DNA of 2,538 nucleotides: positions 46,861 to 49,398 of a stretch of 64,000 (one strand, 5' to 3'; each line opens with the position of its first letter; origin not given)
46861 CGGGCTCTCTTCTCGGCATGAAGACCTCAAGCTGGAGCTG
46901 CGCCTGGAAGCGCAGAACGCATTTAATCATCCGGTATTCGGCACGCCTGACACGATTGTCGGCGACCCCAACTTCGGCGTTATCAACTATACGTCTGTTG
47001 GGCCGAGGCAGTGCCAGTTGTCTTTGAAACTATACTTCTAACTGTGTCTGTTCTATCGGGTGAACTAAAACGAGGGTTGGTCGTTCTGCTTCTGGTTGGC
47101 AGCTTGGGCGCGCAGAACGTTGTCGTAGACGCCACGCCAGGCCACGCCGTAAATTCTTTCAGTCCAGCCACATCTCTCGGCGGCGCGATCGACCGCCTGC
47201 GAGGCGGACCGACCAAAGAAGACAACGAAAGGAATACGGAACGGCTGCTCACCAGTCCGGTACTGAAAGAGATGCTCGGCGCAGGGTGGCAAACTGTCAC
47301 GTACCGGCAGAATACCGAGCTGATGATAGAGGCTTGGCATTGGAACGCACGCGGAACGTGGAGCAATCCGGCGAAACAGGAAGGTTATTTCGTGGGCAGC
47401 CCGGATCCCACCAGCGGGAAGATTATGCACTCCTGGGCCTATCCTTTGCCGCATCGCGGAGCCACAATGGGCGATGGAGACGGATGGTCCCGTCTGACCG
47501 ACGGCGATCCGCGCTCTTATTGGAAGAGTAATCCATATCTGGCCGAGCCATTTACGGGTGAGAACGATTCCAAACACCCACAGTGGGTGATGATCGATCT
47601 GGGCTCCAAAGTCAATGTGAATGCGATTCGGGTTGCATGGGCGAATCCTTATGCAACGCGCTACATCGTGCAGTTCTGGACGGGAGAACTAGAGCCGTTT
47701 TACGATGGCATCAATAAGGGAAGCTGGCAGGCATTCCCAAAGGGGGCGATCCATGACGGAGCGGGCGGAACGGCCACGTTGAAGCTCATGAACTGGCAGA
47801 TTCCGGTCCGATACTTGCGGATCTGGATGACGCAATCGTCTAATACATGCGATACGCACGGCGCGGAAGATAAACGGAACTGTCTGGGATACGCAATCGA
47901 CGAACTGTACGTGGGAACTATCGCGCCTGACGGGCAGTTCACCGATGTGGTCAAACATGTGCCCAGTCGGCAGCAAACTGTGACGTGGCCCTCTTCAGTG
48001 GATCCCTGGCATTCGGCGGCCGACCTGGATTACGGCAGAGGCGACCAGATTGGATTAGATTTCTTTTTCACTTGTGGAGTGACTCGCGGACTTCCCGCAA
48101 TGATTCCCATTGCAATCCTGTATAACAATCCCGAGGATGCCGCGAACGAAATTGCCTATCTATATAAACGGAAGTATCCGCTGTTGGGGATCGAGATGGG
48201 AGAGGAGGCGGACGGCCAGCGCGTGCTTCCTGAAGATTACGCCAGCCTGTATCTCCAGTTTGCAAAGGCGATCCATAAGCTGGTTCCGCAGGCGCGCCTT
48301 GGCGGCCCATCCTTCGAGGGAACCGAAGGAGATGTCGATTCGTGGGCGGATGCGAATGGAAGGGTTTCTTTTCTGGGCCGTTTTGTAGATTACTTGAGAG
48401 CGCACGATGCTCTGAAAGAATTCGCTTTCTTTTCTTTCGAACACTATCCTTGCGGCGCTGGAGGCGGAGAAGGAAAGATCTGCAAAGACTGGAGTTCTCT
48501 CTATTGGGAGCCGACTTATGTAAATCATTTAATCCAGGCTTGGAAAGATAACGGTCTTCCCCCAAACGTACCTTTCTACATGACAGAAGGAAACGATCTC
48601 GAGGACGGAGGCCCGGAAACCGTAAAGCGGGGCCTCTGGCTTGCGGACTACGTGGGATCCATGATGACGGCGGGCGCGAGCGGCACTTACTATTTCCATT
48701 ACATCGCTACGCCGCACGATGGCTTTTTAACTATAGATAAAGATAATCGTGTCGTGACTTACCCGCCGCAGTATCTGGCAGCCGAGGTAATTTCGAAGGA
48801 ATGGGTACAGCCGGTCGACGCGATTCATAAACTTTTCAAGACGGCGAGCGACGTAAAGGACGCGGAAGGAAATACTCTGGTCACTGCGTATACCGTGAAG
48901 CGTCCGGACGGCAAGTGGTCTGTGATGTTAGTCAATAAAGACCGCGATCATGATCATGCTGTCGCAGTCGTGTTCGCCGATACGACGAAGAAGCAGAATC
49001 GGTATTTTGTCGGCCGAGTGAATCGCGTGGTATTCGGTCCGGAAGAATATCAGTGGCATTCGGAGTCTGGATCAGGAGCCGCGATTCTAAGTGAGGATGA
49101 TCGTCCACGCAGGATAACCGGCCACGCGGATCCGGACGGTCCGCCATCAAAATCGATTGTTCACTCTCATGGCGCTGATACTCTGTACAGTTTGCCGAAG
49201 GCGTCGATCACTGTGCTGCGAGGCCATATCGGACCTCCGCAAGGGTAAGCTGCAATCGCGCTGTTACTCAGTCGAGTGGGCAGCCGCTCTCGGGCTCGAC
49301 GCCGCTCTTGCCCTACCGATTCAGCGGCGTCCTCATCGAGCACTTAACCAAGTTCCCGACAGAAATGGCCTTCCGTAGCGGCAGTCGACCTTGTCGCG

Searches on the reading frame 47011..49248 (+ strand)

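Call 82: search_protein_families(library=pfam, proteins=[window:47011-49248:+], max_evalue=0.00001)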
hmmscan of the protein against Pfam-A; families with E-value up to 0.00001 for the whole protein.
window:47011-49248:+ (745 aa): 2 families
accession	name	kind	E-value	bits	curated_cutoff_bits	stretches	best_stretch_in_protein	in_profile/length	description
PF22633.2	F5_F8_type_C_2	-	5.9e-08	33.7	27.8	1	162-271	2-91/91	NedA-like, galactose-binding domain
PF00754.31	F5_F8_type_C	-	4.3e-07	30.6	28.2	1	160-278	15-117/127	F5/8 type C domain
